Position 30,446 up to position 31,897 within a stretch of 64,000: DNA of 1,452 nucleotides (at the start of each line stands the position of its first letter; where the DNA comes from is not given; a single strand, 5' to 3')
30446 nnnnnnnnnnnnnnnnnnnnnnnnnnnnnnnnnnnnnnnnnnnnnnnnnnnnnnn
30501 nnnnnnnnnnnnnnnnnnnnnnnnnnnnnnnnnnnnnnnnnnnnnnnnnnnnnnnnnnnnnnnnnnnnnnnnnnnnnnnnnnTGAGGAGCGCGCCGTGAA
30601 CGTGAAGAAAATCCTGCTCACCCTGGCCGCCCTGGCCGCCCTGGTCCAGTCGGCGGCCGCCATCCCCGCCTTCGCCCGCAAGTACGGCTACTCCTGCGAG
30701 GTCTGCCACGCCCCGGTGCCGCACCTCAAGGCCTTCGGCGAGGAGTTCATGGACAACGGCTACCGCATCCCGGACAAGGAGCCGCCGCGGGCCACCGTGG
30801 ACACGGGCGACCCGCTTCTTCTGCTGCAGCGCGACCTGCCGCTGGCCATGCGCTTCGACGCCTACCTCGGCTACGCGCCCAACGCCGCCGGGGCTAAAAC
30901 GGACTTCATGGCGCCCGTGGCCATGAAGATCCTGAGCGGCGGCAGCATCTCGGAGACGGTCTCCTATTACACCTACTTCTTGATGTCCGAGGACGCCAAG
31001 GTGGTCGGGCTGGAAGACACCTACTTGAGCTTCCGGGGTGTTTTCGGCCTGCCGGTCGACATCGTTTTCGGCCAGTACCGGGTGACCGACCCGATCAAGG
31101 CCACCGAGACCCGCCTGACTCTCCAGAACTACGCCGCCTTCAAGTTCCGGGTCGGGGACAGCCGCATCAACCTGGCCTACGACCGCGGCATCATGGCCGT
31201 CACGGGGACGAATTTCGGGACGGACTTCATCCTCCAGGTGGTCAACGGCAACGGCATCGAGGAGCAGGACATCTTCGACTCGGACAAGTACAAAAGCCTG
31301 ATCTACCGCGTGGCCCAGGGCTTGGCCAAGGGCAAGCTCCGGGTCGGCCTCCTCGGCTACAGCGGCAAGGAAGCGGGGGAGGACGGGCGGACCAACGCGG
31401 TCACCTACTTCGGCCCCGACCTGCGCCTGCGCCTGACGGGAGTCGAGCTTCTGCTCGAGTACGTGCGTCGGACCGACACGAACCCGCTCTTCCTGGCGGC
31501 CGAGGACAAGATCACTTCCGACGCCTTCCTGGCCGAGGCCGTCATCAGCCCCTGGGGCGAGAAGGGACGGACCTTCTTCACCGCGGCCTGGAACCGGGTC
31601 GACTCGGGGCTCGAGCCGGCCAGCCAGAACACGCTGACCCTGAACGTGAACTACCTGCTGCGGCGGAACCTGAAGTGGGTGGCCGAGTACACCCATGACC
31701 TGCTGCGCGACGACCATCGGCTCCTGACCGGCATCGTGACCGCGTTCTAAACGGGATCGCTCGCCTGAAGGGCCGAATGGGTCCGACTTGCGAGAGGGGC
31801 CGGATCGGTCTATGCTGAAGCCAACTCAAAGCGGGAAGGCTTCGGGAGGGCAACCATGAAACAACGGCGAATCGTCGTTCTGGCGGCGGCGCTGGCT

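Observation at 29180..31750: Two-gene extracellular electron-transfer candidate: pentaheme cytochrome c + Cyc2-like cytochrome-porin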

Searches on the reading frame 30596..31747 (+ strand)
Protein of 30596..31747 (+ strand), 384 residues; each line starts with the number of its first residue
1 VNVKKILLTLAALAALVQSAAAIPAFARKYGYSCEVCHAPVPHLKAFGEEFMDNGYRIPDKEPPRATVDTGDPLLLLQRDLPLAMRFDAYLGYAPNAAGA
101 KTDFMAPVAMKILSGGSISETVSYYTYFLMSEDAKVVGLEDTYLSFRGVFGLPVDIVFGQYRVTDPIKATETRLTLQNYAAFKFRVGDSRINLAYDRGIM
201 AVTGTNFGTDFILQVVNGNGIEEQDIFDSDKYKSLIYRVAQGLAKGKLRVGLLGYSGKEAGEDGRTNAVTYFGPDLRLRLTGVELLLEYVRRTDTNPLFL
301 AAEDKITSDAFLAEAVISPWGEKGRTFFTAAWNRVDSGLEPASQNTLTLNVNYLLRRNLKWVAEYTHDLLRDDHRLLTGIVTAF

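Call 6: search_protein_families(library=pfam, proteins=[window:30596-31747:+], max_evalue=1)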
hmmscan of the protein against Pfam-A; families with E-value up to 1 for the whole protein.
window:30596-31747:+ (384 aa): 0 families

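Call 7: search_protein_families(library=ncbifam, proteins=[window:30596-31747:+], max_evalue=1)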
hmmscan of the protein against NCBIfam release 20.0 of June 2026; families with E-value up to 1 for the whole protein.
window:30596-31747:+ (384 aa): 0 families

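Call 8: find_homologous_proteins(query=window:30596-31747:+)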
Query window:30596-31747:+ (384 aa): 1044 proteins with E <= 0.001 among 8000 candidates; the best 120 are listed.
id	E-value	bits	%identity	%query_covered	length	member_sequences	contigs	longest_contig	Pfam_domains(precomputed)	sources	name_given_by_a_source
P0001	6.0e-255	863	100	100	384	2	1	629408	-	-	-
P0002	6.3e-220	748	86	99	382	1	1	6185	-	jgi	jgi:hypothetical protein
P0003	1.3e-205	701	80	93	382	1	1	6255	-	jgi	jgi:hypothetical protein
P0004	3.5e-205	699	81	93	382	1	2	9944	-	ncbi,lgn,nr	ncbi:MAG: hypothetical protein NTZ26_09595 [Candidatus Aminicenantes bacterium]|nr:hypothetical prot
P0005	9.2e-205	698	80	93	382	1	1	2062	-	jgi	jgi:hypothetical protein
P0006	1.4e-202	691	79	93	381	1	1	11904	-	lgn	-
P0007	1.5e-197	674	76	99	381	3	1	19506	-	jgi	jgi:hypothetical protein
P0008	3.7e-195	666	77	99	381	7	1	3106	-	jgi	jgi:hypothetical protein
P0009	2.7e-194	664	78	93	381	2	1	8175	-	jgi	-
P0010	1.9e-192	658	76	99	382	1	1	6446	-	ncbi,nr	ncbi:MAG: hypothetical protein PHI34_13870 [Acidobacteriota bacterium]|nr:hypothetical protein [Acid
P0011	7.4e-192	656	74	99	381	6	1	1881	-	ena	-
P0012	8.2e-191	652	74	99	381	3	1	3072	-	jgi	jgi:hypothetical protein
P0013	3.0e-190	650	75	99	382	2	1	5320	-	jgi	-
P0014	1.5e-188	645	73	99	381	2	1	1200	-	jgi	jgi:hypothetical protein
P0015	1.3e-186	638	74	99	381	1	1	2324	-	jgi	-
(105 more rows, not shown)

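Call 9: search_solved_structures(query=window:30596-31747:+, max_evalue=10)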
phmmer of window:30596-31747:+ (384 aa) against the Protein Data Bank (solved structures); distinct sequences matched with E-value up to 10: 2.
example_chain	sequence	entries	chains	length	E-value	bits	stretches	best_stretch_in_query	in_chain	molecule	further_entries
6x89_S4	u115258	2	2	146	1.3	11.4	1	16-61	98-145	NADH dehydrogenase [ubiquinone] iron-sulfur protein 4, mitochondrial | NDUS4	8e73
28db_A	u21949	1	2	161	1.3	11.3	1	26-58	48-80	Redoxin domain protein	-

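Call 18: find_related_loci(query=A1, collection=genome_contigs, flank=5000)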
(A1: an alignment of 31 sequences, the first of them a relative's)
Query A1 (384 aa) in genome_contigs; peptide patterns used: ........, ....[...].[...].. (x = any residue, [..] = any of these).
599 stretches matched a pattern (row limit reached: there are more); 575 encode a relative of the query (tblastn E <= 1e-3); the best 80 are kept; 80 distinct loci.
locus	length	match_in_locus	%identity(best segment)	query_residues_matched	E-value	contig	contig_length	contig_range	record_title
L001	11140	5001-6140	62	2-383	1e-167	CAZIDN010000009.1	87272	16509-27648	MAG TPA_asm: uncultured Eubacteriales bacterium isolate binchicken_co376_288 genome assembly, contig: NODE_173_length_87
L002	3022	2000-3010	56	1-341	3e-132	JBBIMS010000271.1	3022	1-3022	MAG: Candidatus Aminicenantes bacterium isolate RSS170216_bin_238 NODE_9604_length_3022_cov_4.402427, whole genome shotg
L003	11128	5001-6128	49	3-384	1e-122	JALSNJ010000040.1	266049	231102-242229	MAG: Candidatus Aminicenantes bacterium isolate 356-284_maxbin2_scaf2bin.220 356-284_scaffold_5_c1, whole genome shotgun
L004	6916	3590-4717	49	3-384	2e-118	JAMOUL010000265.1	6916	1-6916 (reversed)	MAG: Candidatus Aminicenantes bacterium isolate PIR-30_maxbin2_scaf2bin.183 PIR-30_scaffold_4722_c1, whole genome shotgu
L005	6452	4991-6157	44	8-384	2e-102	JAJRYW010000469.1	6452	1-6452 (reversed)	MAG: Calditrichota bacterium isolate Dive96_bin3.89 k141_3781089, whole genome shotgun sequence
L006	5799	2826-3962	44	5-384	3e-98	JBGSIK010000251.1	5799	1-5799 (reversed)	MAG: Candidatus Krumholzibacteriia bacterium isolate JTS-AC129 k141_3996279, whole genome shotgun sequence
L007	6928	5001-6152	43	3-384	2e-97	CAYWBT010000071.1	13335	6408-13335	MAG TPA_asm: uncultured bacterium isolate SRP178699_co2_98 genome assembly, contig: NODE_4099_length_13335_cov_5.045783,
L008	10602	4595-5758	42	3-384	1e-96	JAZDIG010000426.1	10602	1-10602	MAG: Candidatus Glassbacteria bacterium isolate MEGAHIT-group-0.387 k141_1555554, whole genome shotgun sequence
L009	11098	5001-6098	44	18-384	1e-96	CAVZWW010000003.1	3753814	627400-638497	MAG: uncultured Bacteroidetes bacterium isolate MFD04716.bin.1.116 genome assembly, contig: contig_9349, whole genome sh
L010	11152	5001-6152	41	6-384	8e-96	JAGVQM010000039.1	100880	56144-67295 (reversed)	MAG: Candidatus Zixiibacteriota bacterium isolate DeMMO3_3 c_000000079144, whole genome shotgun sequence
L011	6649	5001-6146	41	6-384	7e-95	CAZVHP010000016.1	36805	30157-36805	MAG TPA_asm: uncultured Ignavibacteriales bacterium isolate SRP241341_co1_208 genome assembly, contig: NODE_1340_length_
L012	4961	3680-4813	42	6-384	2e-94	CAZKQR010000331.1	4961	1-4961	MAG TPA_asm: uncultured Cytophagia bacterium isolate binchicken_co66_201 genome assembly, contig: NODE_23789_length_4961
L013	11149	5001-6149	43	1-383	2e-94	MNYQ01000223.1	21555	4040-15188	MAG: Ignavibacteria bacterium CG2_30_36_16 cg2_3.0_scaffold_1885_c, whole genome shotgun sequence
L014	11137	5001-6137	43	6-384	4e-94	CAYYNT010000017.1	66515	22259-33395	MAG TPA_asm: uncultured Gemmatimonadales bacterium isolate binchicken_co20_206 genome assembly, contig: NODE_1067_length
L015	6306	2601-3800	40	1-384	7e-94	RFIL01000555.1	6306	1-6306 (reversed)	MAG: Calditrichaeota bacterium isolate J075 k99_1261285, whole genome shotgun sequence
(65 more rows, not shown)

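Call 21: search_protein_representatives(alignment_id=A1)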
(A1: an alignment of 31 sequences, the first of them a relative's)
Query: 31 sequences, 380 profile positions. Proteins with E-value up to 0.001 (for the whole library): 3521; up to 1e-10: 1261; up to 1e-30: 191. The best 150 are listed.
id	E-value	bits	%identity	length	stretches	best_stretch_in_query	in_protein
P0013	8.1e-173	590.9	-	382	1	1-380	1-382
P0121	6.9e-152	522.0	-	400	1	4-380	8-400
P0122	2.3e-147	507.1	-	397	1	5-380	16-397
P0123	6.8e-145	499.0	-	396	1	6-380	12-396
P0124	2.8e-144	497.0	-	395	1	13-380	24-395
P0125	3.5e-144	496.7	-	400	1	4-380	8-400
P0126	6.4e-142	489.2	-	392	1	7-380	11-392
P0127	3.8e-141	486.7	-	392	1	4-380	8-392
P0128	6.8e-138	476.0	-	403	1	6-380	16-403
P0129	1.9e-137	474.5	-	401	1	4-380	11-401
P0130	4.5e-137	473.3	-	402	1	8-380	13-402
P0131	8.6e-136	469.0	-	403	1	6-380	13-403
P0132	9.6e-132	455.7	-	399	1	6-380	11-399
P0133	4.3e-131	453.6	-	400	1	4-380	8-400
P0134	9.8e-131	452.4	-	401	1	5-380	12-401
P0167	6.7e-77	275.2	-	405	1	9-380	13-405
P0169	2.5e-76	273.3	-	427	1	4-369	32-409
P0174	6.2e-74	265.5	-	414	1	5-366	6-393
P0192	2.1e-58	214.4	-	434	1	5-370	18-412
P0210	2.9e-50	187.5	-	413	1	7-369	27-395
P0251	2.8e-39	151.4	-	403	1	4-370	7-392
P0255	1.1e-38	149.5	-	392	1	4-372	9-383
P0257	1.2e-38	149.3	-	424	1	4-366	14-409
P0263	5.0e-37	144.0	-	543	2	5-200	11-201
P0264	3.2e-36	141.3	-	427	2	77-371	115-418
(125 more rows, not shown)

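Call 23: predict_structure(alignment_id=A1)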
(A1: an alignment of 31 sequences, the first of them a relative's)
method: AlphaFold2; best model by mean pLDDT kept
length: 384 residues; sequences in the alignment: 31
mean_pLDDT: 77.9   pTM: 0.75
mean pLDDT of the five models: 77.9, 77.2, 73.5, 67.7, 65.3
residues with pLDDT >= 90: 118; 70-90: 154; 50-70: 82; < 50: 30
segments of 3 or more residues with pLDDT < 50: 19-39, 42-46, 224-226
pLDDT, mean of each block of 10 residues (from residue 1): 87 73 40 47 50 59 58 62 76 77 74 78 82 62 88 90 63 62 86 84 89 80 55 90 89 92 91 91 89 95 94 89 81 92 91 79 91 88 73
secondary structure, 60 per line:
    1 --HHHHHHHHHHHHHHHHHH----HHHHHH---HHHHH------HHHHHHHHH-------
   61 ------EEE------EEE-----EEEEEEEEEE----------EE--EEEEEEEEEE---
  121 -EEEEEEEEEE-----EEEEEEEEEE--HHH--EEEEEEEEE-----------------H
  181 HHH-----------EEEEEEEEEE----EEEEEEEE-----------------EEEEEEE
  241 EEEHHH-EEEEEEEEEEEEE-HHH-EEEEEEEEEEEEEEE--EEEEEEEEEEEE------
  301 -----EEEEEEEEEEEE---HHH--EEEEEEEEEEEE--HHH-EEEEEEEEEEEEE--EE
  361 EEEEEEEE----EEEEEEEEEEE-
elements in order: H3-20 H25-30 H34-38 H45-53 E67-69 E76-78 E84-93 E108-117 E122-131 E137-146 E154-162 H180-183 E195-204 E209-216 E234-243 E248-260 E266-280 E283-294 E306-317 E326-337 E344-356 E359-368 E373-383

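Call 24: list_cluster_members(proteins=[P0192, P0174, P0264, P0257, P0210, P0251, P0255, P0169, P0263, P0167])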
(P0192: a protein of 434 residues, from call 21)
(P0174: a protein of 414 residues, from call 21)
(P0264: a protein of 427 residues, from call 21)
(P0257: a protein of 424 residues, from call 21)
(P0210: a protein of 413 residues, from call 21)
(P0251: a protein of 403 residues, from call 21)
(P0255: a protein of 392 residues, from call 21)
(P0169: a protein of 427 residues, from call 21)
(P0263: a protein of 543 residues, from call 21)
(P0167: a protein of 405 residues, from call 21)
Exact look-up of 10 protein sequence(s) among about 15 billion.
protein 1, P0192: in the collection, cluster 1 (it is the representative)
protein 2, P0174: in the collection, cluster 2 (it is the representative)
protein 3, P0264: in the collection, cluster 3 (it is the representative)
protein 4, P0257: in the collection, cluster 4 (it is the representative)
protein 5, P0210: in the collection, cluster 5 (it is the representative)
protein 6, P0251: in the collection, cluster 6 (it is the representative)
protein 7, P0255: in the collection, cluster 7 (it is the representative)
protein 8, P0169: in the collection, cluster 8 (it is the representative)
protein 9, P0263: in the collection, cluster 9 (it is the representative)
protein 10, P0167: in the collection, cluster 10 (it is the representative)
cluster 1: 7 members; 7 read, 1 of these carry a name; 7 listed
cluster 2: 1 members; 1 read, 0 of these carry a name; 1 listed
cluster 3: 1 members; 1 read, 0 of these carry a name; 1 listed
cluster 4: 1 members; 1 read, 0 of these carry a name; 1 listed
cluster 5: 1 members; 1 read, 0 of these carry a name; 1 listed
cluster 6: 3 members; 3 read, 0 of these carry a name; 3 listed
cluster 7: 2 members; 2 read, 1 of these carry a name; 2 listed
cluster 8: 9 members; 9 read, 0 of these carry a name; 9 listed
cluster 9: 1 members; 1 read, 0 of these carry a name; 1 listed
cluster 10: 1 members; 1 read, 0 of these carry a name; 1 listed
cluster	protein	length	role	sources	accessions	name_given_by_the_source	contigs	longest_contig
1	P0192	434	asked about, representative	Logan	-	-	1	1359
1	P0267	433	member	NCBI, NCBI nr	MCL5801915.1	MAG: hypothetical protein M1283_05290 [Gammaproteobacteria bacterium] | hypothetical protein [Gammaproteobacteria bacterium]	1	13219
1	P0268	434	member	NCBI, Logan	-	-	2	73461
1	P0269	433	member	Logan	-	-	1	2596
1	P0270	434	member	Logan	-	-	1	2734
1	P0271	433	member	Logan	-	-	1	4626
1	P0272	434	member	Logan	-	-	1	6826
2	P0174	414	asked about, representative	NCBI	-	-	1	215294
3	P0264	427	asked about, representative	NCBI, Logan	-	-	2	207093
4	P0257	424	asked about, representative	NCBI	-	-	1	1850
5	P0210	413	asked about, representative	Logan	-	-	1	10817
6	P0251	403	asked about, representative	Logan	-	-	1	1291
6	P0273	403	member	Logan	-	-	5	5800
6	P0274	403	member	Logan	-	-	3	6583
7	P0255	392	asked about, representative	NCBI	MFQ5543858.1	MAG: hypothetical protein ACE5FY_05855 [Nitrospiria bacterium]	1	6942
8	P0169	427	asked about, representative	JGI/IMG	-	-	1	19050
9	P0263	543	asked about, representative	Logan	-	-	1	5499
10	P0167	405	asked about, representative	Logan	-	-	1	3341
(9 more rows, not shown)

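Call 27: fold_search(model_id=the predicted structure, library=pdb)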
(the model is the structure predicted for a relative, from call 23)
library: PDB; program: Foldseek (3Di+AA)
matches with E <= 10: 829; with E <= 0.001: 198
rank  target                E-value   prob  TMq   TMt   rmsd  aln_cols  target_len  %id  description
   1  6ehb_B                9.4e-12  1.00  0.53  0.62   6.9       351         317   13  OmpU, an outer membrane protein, of Vibrio cholerae (released 2018-04-25)
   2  6ehc_A                1.0e-11  1.00  0.49  0.60   6.9       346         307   12  OmpUdeltaN (N-terminus deletion mutant of OmpU), outer membrane protein of Vibrio cholerae (released 2018-04-25)
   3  6ehb_A                1.2e-11  1.00  0.51  0.60   7.3       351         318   13  OmpU, an outer membrane protein, of Vibrio cholerae (released 2018-04-25)
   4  5nxn_A                5.6e-11  1.00  0.56  0.62   6.0       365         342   17  Structure of a L5-deletion mutant of Providencia stuartii Omp-Pst1 (released 2018-02-21)
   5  6ehb_C                8.9e-11  1.00  0.51  0.60   6.3       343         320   11  OmpU, an outer membrane protein, of Vibrio cholerae (released 2018-04-25)
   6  6ehe                  1.4e-10  1.00  0.55  0.68   5.2       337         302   11  OmpTdeltaL8 (loop L8 deletion mutant of OmpT), an outer membrane protein of Vibrio cholerae (released 2018-04-25)
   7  6ehf                  1.4e-10  1.00  0.56  0.66   5.5       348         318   11  OmpT (in-vitro folded), an outer membrane protein Vibrio cholerae (trimer form) (released 2018-04-25)
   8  9a32_MODEL_1_A        4.4e-10  1.00  0.53  0.55   7.6       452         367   11  Model of E. coli OmpC by in-cell photo-crosslinking MS and deep learning (released 2023-02-24)
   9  2o4v_A                5.4e-10  1.00  0.57  0.53   7.9       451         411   12  An arginine ladder in OprP mediates phosphate specific transfer across the outer membrane (released 2006-12-26)
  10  5o9c_A                6.6e-10  1.00  0.59  0.64   5.7       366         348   12  Crystal structure of Omp36 from Enterobacter aerogenes (released 2018-06-27)
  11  4d65_A                8.5e-10  1.00  0.58  0.64   6.2       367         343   15  Structure of porin Omp-Pst2 from P. stuartii; the asymmetric unit contains a dimer of trimers. (released 2016-03-09)
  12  3rbh_C                8.9e-10  1.00  0.49  0.47   9.1       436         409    9  Structure of alginate export protein AlgE from Pseudomonas aeruginosa (released 2011-07-27)
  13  6ehd                  9.4e-10  1.00  0.55  0.65   5.3       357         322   11  OmpT (in-vitro folded), an outer membrane protein of Vibrio cholerae (released 2018-04-25)
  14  3rbh_D                1.0e-09  1.00  0.48  0.45   8.9       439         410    8  Structure of alginate export protein AlgE from Pseudomonas aeruginosa (released 2011-07-27)
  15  4kra_C                1.1e-09  1.00  0.58  0.65   5.3       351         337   11  Salmonella typhi OmpF complex with Ciprofloxacin (released 2014-05-28)
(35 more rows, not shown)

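Call 28: find_related_loci(query=P0192, collection=genome_contigs, flank=3000)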
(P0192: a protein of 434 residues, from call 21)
Query P0192 (434 aa) in genome_contigs; peptide patterns used: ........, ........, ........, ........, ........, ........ (x = any residue, [..] = any of these).
84 stretches matched a pattern; 58 encode a relative of the query (tblastn E <= 1e-3); 58 distinct loci.
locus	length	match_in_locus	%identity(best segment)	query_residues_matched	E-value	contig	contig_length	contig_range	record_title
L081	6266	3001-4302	96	1-434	0e+0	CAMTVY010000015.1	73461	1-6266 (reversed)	MAG: uncultured Gammaproteobacteria bacterium isolate G04_MAG_00022 genome assembly, contig: G04_MAG_00022_000000000010,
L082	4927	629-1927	88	1-434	0e+0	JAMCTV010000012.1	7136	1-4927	MAG: Gammaproteobacteria bacterium isolate FK_Sedi_A_Bin.151 NODE_29492_length_7136_cov_1.43815, whole genome shotgun se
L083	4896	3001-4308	81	1-434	0e+0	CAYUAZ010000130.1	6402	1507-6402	MAG TPA_asm: uncultured Gammaproteobacteria bacterium isolate SRP302447_co1_433 genome assembly, contig: NODE_33358_leng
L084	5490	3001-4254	67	17-434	0e+0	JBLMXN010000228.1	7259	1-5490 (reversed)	MAG: Bacteroidota bacterium isolate MAG255 PRJNA957066_bin36_renamed_227, whole genome shotgun sequence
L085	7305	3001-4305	64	1-434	0e+0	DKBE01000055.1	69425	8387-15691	MAG TPA_asm: Proteobacteria bacterium UBA6908 UBA6908_contig_327, whole genome shotgun sequence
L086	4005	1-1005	82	100-434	0e+0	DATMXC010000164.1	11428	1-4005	MAG TPA_asm: Gammaproteobacteria bacterium isolate SMAG_U13110 k141_283885, whole genome shotgun sequence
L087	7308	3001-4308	62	8-434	0e+0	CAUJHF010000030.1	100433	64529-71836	MAG: Pseudomonadota bacterium isolate KLAP98 genome assembly, contig: KLAP98_857095, whole genome shotgun sequence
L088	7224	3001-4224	65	30-434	0e+0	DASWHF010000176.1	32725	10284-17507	MAG TPA_asm: Acidiferrobacterales bacterium isolate SMAG_U2835 k141_3668983, whole genome shotgun sequence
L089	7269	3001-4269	63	18-434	0e+0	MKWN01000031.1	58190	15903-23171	MAG: Thiobacillus sp. 65-29 SCNpilot_expt_1000_bf_scaffold_496, whole genome shotgun sequence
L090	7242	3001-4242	64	21-434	0e+0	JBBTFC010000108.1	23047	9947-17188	MAG: Deltaproteobacteria bacterium isolate H14-bin053_1 H14_bin053_1_000000000108, whole genome shotgun sequence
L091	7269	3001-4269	63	14-434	0e+0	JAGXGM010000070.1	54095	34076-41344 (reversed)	MAG: Hydrogenophilales bacterium isolate LH_M39 k141_1295018, whole genome shotgun sequence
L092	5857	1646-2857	66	30-434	0e+0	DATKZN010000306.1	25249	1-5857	MAG TPA_asm: Gammaproteobacteria bacterium isolate SMAG_U14246 k141_1929436, whole genome shotgun sequence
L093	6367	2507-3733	64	28-434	0e+0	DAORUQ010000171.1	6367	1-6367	MAG TPA_asm: Pseudomonadales bacterium isolate AMR_MDS_5261 NODE_14308_length_6367_cov_6.493029, whole genome shotgun se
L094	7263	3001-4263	64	20-434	2e-180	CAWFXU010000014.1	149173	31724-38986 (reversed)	MAG: uncultured Gammaproteobacteria bacterium isolate MFD00905.bin.3.260 genome assembly, contig: contig_37578, whole ge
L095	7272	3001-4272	63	16-434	2e-180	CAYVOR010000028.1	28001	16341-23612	MAG TPA_asm: uncultured Thiobacillus sp. isolate binchicken_co235_194 genome assembly, contig: NODE_4096_length_28001_co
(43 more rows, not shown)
